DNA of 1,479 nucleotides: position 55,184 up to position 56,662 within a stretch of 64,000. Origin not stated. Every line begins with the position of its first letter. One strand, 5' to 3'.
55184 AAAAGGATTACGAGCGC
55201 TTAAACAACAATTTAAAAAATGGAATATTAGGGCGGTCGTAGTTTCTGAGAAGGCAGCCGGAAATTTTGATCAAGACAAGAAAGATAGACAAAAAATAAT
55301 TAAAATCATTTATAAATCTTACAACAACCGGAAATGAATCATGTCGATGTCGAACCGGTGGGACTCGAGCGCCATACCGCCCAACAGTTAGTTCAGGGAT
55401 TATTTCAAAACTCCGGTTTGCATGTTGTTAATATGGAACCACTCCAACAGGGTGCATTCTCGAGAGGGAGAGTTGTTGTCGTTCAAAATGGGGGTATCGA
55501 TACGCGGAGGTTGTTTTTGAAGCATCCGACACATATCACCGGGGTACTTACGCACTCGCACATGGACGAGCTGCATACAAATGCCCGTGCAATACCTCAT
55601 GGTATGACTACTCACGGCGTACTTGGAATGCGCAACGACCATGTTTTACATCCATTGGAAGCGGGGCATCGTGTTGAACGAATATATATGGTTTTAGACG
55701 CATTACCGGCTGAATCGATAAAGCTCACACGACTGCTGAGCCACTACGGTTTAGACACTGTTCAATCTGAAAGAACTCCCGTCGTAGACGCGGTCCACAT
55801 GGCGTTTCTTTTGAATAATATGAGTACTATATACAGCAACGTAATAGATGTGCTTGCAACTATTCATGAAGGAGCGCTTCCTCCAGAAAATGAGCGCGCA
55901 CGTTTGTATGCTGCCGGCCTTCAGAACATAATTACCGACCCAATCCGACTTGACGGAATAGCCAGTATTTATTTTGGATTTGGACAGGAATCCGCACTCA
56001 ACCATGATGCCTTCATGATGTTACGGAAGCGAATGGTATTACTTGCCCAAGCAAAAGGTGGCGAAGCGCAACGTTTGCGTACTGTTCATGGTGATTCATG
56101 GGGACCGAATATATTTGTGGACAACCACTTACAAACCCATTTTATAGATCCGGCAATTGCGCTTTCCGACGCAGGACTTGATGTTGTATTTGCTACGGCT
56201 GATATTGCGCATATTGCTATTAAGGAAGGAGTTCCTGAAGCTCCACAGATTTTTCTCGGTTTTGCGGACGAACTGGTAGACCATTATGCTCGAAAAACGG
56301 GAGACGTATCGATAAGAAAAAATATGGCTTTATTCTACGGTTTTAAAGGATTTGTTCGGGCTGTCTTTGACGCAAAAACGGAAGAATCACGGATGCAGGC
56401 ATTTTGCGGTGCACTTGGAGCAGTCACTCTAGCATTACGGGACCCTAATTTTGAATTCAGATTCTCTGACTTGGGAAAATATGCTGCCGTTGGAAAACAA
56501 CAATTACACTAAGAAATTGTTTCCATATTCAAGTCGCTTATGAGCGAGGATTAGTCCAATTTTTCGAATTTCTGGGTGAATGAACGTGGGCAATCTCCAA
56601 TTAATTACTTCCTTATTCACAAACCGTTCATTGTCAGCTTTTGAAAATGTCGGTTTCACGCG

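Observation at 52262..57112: Second accessory island: unknown protein, HD hydrolase, deoxynucleoside kinase, APH-like kinase, and a divergent HD hydrolase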

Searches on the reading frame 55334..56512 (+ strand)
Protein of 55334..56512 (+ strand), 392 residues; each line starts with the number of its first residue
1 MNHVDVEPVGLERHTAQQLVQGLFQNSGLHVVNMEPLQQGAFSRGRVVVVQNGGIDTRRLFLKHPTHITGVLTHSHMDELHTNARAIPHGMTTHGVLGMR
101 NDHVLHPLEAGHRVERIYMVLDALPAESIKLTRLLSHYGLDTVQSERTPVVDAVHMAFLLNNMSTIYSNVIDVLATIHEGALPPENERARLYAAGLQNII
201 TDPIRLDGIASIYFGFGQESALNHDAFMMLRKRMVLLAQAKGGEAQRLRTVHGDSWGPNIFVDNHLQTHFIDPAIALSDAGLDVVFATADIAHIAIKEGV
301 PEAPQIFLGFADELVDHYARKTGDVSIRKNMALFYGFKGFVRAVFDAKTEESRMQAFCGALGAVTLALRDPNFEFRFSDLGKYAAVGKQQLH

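Call 3: search_protein_families(library=pfam, proteins=[window:55334-56512:+], max_evalue=1)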
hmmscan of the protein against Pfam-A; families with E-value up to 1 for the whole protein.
window:55334-56512:+ (392 aa): 1 family
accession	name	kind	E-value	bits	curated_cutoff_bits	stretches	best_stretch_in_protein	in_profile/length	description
PF03881.20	Fructosamin_kin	-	0.033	13.8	22.4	1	249-286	189-226/288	Fructosamine kinase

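Call 4: search_protein_families(library=ncbifam, proteins=[window:55334-56512:+], max_evalue=1)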
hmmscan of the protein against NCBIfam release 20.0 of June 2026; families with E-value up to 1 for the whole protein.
window:55334-56512:+ (392 aa): 1 family
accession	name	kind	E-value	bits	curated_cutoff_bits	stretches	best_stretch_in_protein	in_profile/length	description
NF033068.1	APH_3p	equivalog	0.021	14.3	205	1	244-294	171-222/255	APH(3') family aminoglycoside O-phosphotransferase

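Call 9: search_solved_structures(query=window:55334-56509:+, max_evalue=10, show_alignments=2)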
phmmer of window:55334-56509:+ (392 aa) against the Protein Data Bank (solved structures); distinct sequences matched with E-value up to 10: 3.
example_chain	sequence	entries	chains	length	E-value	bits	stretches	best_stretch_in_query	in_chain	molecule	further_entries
1nd4_A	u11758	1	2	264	0.041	16.1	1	239-293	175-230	Aminoglycoside 3'-phosphotransferase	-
8fbo_A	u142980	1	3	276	0.38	13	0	287-327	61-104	KWOCA_102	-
9fsg_A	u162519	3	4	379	1.2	11.3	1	253-353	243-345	Aminoglycoside phosphotransferase-like protein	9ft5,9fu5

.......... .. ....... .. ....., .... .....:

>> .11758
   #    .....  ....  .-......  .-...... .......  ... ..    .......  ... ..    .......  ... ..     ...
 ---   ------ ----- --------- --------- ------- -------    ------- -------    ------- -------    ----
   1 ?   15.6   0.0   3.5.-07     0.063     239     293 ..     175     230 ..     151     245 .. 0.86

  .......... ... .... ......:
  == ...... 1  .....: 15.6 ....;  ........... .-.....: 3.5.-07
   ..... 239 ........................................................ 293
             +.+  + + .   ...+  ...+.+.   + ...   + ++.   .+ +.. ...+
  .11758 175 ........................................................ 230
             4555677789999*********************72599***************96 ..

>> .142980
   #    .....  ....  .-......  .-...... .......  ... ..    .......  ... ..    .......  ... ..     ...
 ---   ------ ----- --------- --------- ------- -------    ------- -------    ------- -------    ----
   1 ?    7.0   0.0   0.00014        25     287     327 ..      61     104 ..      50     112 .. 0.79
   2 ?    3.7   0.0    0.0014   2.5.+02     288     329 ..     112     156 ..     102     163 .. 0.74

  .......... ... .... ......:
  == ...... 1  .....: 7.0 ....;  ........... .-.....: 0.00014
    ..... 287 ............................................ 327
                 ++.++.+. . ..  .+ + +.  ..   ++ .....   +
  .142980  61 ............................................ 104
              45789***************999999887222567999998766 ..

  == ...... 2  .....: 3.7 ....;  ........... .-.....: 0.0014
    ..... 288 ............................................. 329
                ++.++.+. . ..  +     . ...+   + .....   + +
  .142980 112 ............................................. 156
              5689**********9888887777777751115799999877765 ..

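Call 12: find_encoding_contigs(protein=window:55334-56512:+, flank=10000, max_places=6)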
Protein window:55334-56512:+ (392 aa): 3 contigs read that carry it; 1 place shown.
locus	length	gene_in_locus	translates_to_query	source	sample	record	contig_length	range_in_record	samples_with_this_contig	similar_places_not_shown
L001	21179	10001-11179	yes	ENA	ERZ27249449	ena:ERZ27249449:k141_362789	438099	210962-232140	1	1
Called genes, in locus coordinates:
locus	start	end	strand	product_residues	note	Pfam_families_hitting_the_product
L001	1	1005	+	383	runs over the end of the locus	PF13439:Glyco_transf_4 (weak), PF00534:Glycos_transf_1, PF13692:Glyco_trans_1_4, PF20706:GT4-conflict (weak)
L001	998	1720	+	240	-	PF02463:SMC_N (faint), PF00005:ABC_tran, PF13304:AAA_21 (faint)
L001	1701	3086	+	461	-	PF19295:SufBD_N, PF01458:SUFBD_core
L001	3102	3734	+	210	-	PF01458:SUFBD_core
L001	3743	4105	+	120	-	PF01592:NifU_N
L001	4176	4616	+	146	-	PF00312:Ribosomal_S15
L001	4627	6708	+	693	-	PF01138:RNase_PH, PF03725:RNase_PH_C, PF22675:KH-I_KHDC4-BBP (faint), PF01138:RNase_PH, PF00013:KH_1, PF00575:S1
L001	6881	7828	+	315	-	-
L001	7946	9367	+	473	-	-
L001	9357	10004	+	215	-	PF01712:dNK, PF13238:AAA_18 (faint), PF02223:Thymidylate_kin (weak)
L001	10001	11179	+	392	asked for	-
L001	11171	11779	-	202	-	-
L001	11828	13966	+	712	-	PF17854:FtsK_alpha, PF01580:FtsK_SpoIIIE, PF09397:FtsK_gamma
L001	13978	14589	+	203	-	PF13413:HTH_25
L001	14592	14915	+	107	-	PF01588:tRNA_bind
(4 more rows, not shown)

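Call 15: find_homologous_proteins(query=window:55334-56509:+)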
Query window:55334-56509:+ (392 aa): 3 proteins with E <= 0.001 among 8000 candidates.
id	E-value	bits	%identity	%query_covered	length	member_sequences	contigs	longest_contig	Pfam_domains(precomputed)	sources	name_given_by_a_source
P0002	1.4e-260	882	100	100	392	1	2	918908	-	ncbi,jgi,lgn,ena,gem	ncbi:MAG: hypothetical protein WC775_02735 [Patescibacteria group bacterium]|jgi:hypothetical protei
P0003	7.1e-42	162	33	92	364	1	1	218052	-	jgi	jgi:hypothetical protein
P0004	8.6e-41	158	37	77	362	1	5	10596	-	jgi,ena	-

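Call 16: find_encoding_contigs(protein=P0003, flank=10000, max_places=4)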
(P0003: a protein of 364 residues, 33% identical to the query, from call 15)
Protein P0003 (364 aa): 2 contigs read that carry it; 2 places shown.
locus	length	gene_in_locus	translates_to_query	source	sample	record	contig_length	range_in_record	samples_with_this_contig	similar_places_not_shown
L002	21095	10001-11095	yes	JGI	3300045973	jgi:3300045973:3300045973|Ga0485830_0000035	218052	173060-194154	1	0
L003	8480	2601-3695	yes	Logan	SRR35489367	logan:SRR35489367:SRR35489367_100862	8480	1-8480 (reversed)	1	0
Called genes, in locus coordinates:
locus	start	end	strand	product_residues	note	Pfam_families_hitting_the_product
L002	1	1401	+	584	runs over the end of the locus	PF03135:CagE_TrbE_VirB (faint), PF19044:P-loop_TraG, PF01935:DUF87, PF12846:AAA_10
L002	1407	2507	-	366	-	PF00712:DNA_pol3_beta, PF02767:DNA_pol3_beta_2, PF02768:DNA_pol3_beta_3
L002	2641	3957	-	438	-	PF00004:AAA (faint), PF01695:IstB_IS21 (weak), PF00308:Bac_DnaA, PF08299:Bac_DnaA_C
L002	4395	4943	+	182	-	-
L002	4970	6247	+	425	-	PF01266:DAO, PF01593:Amino_oxidase, PF13450:NAD_binding_8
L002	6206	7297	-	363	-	PF00919:UPF0004, PF04055:Radical_SAM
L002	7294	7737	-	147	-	PF09424:YqeY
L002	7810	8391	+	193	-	PF13482:RNase_H_2 (weak)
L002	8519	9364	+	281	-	-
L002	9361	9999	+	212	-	PF01712:dNK, PF13238:AAA_18 (weak), PF13521:AAA_28 (weak)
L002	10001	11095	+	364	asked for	-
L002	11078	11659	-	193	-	-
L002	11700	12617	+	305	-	PF01040:UbiA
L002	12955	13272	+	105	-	PF03477:ATP-cone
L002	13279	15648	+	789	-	PF00317:Ribonuc_red_lgN, PF02867:Ribonuc_red_lgC, PF12637:TSCPD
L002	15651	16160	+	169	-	PF01923:Cob_adeno_trans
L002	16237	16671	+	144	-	PF20221:DUF6580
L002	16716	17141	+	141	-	-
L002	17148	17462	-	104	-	PF00085:Thioredoxin, PF13098:Thioredoxin_2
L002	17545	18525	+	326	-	PF01757:Acyl_transf_3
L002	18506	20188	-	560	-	PF08486:SpoIID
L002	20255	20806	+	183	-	-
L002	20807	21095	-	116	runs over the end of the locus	-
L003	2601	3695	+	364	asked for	-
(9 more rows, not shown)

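Call 17: find_encoding_contigs(protein=P0004, flank=10000, max_places=4)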
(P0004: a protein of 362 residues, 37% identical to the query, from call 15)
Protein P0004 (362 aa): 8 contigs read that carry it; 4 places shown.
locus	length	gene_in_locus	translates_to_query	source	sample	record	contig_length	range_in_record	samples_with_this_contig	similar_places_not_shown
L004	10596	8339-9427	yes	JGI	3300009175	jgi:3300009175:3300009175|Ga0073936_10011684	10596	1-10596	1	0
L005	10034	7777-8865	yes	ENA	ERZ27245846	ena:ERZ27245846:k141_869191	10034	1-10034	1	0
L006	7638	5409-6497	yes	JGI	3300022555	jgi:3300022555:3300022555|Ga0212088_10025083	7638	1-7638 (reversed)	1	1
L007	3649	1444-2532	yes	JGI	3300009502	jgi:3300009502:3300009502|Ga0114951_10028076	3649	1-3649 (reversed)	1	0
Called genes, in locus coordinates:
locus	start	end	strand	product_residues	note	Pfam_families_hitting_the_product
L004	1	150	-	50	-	?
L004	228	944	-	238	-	PF00970:FAD_binding_6, PF00175:NAD_binding_1 (weak)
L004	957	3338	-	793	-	PF26449:DUF8128, PF01935:DUF87 (faint), PF02534:T4SS-DNA_transf (faint), PF10412:TrwB_AAD_bind (weak)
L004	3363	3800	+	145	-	-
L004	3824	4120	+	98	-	PF00708:Acylphosphatase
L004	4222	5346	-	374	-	-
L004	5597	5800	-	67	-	-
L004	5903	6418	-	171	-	PF00117:GATase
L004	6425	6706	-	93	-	PF00478:IMPDH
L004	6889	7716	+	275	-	-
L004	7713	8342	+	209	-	PF01712:dNK, PF13238:AAA_18, PF13671:AAA_33, PF02223:Thymidylate_kin (faint)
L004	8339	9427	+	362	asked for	-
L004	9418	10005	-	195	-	PF01966:HD (weak)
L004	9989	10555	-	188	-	PF00156:Pribosyltran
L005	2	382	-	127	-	?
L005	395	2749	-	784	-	PF26449:DUF8128, PF01935:DUF87 (faint), PF02534:T4SS-DNA_transf (faint), PF10412:TrwB_AAD_bind (weak)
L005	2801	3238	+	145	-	-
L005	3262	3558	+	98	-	PF00708:Acylphosphatase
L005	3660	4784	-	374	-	-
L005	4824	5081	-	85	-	PF00958:GMP_synt_C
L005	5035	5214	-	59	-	-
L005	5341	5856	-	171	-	PF00117:GATase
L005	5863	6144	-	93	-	PF00478:IMPDH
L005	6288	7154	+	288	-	-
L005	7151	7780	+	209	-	PF01712:dNK, PF13238:AAA_18, PF13671:AAA_33, PF02223:Thymidylate_kin (faint)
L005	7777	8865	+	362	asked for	-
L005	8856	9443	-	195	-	PF01966:HD (weak)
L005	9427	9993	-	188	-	PF14681:UPRTase (weak), PF00156:Pribosyltran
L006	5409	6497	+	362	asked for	-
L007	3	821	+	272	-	?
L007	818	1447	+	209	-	PF01712:dNK, PF13238:AAA_18, PF13671:AAA_33, PF02223:Thymidylate_kin (faint)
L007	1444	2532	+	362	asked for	-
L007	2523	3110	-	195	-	PF01966:HD (weak)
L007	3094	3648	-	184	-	?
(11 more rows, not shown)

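Call 26: search_protein_families(library=pfam, proteins=[L002:8519-9361:+, L004:6889-7713:+, L005:6288-7151:+, P0003, P0004, L002:11081-11659:-, L004:9421-10005:-, L002:7810-8388:+], max_evalue=1)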
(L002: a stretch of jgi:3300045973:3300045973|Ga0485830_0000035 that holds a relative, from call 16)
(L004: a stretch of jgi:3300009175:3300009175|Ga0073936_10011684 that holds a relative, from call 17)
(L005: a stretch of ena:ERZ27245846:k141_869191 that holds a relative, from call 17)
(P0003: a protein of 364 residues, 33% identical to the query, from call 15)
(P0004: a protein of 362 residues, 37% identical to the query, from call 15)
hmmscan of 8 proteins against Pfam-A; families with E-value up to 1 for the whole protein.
L002:8519-9361:+ (281 aa): 0 families

L004:6889-7713:+ (275 aa): 1 family
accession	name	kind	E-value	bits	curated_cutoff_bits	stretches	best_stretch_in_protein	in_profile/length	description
PF11019.14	DUF2608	-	0.07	13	22.6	0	211-227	179-195/244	Protein of unknown function (DUF2608)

L005:6288-7151:+ (288 aa): 1 family
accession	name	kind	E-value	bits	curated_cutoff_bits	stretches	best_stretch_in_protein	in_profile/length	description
PF11019.14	DUF2608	-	0.081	12.8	22.6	0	224-240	179-195/244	Protein of unknown function (DUF2608)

P0003 (364 aa): 3 families
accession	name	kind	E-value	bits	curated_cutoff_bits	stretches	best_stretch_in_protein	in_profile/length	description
PF03881.20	Fructosamin_kin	-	6.7e-05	22.7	22.4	1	191-258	167-229/288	Fructosamine kinase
PF02958.26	EcKL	-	0.00034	20.5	22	1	204-259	208-262/294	Ecdysteroid kinase-like family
PF20530.3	DUF6745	-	0.27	10.9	27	1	259-311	77-129/206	Domain of unknown function (DUF6745)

P0004 (362 aa): 4 families
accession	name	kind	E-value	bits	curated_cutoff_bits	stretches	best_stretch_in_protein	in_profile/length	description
PF03881.20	Fructosamin_kin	-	8.1e-05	22.4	22.4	1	196-259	167-227/288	Fructosamine kinase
PF02958.26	EcKL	-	0.0012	18.7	22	1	212-291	209-283/294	Ecdysteroid kinase-like family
PF01636.29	APH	-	0.18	12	23.2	1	117-237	88-188/239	Phosphotransferase enzyme family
PF04608.18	PgpA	-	0.21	12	28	1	93-134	101-140/141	Phosphatidylglycerophosphatase A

L002:11081-11659:- (193 aa): 2 families
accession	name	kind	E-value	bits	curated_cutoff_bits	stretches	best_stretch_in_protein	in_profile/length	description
PF01966.28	HD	-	4.6e-05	24.1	22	1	26-139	2-113/116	HD domain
PF25505.1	ARM_CPL3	-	0.029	14.7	26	1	79-126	69-116/122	CPL3 ARM repeat domain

L004:9421-10005:- (195 aa): 2 families
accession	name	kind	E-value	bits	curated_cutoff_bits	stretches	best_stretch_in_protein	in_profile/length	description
PF01966.28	HD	-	2.5e-06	28.2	22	1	26-140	2-112/116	HD domain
PF09170.16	STN1_2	-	0.059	13.7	27.2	1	91-136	8-54/167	CST, complex subunit STN1, C terminal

L002:7810-8388:+ (193 aa): 2 families
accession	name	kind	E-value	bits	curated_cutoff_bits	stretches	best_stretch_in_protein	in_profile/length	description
PF13482.12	RNase_H_2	-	1.9e-06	28.4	22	1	19-151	11-163/165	RNase_H superfamily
PF10108.15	DNA_pol_B_exo2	-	5.8e-05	23.3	24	1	87-142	106-163/213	Predicted 3'-5' exonuclease related to the exonuclease domain of PolB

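Call 28: search_solved_structures(query=A1, max_evalue=1, show_alignments=2)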
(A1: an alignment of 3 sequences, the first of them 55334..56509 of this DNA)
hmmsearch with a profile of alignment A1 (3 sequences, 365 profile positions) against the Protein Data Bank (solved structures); distinct sequences matched with E-value up to 1: 3.
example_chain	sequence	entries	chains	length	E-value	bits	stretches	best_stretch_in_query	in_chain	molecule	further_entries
7zos_A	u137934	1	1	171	0.35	12.6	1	32-94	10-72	Non-symbiotic hemoglobin class 1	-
7z1u_A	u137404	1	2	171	0.39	12.4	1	32-94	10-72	Non-symbiotic hemoglobin class 1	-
1nd4_A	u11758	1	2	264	0.81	11.4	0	217-268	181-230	Aminoglycoside 3'-phosphotransferase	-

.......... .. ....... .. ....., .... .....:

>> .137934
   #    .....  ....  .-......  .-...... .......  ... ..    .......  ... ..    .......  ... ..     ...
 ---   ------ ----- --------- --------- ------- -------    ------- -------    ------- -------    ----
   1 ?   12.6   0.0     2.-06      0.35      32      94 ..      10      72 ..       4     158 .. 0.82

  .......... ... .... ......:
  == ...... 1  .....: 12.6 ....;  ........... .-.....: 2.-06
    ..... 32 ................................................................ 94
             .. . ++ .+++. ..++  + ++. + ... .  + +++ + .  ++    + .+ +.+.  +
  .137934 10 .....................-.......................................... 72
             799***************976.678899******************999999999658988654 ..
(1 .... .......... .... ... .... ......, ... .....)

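Call 32: search_solved_structures(query=A3, max_evalue=1, show_alignments=2)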
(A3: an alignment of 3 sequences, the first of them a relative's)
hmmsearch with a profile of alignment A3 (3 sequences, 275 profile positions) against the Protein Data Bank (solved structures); distinct sequences matched with E-value up to 1: 2.
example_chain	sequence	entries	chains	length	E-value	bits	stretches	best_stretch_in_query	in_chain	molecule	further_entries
8dqm_A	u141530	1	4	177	0.47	13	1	203-255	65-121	Isoaspartyl aminopeptidase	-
1no4_A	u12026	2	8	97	0.6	12.7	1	26-97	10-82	HEAD MORPHOGENESIS PROTEIN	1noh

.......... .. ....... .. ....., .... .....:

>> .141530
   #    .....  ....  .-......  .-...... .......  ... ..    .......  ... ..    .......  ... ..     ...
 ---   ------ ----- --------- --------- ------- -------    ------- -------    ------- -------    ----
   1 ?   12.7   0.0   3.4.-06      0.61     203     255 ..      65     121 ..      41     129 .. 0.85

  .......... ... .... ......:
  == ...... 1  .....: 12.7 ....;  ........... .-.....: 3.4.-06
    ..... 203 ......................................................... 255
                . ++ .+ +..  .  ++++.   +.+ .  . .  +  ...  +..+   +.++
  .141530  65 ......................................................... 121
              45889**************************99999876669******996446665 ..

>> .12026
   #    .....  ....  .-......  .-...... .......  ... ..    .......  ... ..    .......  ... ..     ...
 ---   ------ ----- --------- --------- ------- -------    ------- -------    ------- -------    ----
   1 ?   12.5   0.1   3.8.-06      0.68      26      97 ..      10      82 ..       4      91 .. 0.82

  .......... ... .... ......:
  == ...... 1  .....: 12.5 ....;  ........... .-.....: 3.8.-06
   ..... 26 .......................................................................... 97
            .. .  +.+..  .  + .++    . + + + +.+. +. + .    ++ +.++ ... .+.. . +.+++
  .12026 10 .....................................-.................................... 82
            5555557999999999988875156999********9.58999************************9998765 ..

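Call 40: find_related_loci(query=A1, collection=metagenome_contigs, flank=8000)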
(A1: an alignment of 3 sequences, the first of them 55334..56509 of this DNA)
Query A1 (392 aa) in metagenome_contigs; peptide patterns used: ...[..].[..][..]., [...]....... (x = any residue, [..] = any of these).
132 stretches matched a pattern; 1 encode a relative of the query (tblastn E <= 1e-3); 1 distinct loci.
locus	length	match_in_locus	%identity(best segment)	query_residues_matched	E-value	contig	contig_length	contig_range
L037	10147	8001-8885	37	87-388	5e-49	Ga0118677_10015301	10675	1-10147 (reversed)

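Call 48: search_solved_structures(query=A5, max_evalue=1, show_alignments=3)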
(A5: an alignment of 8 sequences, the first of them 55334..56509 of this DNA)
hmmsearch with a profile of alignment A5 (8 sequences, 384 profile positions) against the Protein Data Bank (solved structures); distinct sequences matched with E-value up to 1: 13.
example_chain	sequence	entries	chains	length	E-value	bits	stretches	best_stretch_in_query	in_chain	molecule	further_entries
6oid_A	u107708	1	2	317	3.2e-05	26.3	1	193-279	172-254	Protein-ribulosamine 3-kinase, chloroplastic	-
3f7w_A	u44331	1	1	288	0.15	14.2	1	212-277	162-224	putative fructosamine-3-kinase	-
2olc_A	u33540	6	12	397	0.18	14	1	241-290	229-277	Methylthioribose kinase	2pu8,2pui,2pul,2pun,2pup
2bkk_A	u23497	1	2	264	0.24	13.6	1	236-281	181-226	AMINOGLYCOSIDE 3'-PHOSPHOTRANSFERASE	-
1nd4_A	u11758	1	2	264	0.24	13.5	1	235-285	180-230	Aminoglycoside 3'-phosphotransferase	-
1l8t_A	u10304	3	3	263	0.25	13.5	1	236-281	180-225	Aminoglycoside 3'-Phosphotransferase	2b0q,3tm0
1j7i_A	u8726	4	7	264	0.25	13.5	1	236-281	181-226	AMINOGLYCOSIDE 3'-PHOSPHOTRANSFERASE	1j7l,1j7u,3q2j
5nwi_A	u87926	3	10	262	0.36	13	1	140-231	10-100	14-3-3 c-1 protein | 14-3-3-like protein C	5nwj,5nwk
3m50_A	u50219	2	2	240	0.4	12.8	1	153-231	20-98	14-3-3-like protein C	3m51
2o98_A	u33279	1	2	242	0.41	12.8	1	153-231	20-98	14-3-3-like protein C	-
1o9c_A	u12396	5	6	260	0.47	12.6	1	153-231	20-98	14-3-3-LIKE PROTEIN C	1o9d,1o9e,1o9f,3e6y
3jr1_A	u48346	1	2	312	0.57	12.3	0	234-279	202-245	Putative fructosamine-3-kinase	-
5jsn_B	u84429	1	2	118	0.85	11.7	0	171-240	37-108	Bcl2 inhibitor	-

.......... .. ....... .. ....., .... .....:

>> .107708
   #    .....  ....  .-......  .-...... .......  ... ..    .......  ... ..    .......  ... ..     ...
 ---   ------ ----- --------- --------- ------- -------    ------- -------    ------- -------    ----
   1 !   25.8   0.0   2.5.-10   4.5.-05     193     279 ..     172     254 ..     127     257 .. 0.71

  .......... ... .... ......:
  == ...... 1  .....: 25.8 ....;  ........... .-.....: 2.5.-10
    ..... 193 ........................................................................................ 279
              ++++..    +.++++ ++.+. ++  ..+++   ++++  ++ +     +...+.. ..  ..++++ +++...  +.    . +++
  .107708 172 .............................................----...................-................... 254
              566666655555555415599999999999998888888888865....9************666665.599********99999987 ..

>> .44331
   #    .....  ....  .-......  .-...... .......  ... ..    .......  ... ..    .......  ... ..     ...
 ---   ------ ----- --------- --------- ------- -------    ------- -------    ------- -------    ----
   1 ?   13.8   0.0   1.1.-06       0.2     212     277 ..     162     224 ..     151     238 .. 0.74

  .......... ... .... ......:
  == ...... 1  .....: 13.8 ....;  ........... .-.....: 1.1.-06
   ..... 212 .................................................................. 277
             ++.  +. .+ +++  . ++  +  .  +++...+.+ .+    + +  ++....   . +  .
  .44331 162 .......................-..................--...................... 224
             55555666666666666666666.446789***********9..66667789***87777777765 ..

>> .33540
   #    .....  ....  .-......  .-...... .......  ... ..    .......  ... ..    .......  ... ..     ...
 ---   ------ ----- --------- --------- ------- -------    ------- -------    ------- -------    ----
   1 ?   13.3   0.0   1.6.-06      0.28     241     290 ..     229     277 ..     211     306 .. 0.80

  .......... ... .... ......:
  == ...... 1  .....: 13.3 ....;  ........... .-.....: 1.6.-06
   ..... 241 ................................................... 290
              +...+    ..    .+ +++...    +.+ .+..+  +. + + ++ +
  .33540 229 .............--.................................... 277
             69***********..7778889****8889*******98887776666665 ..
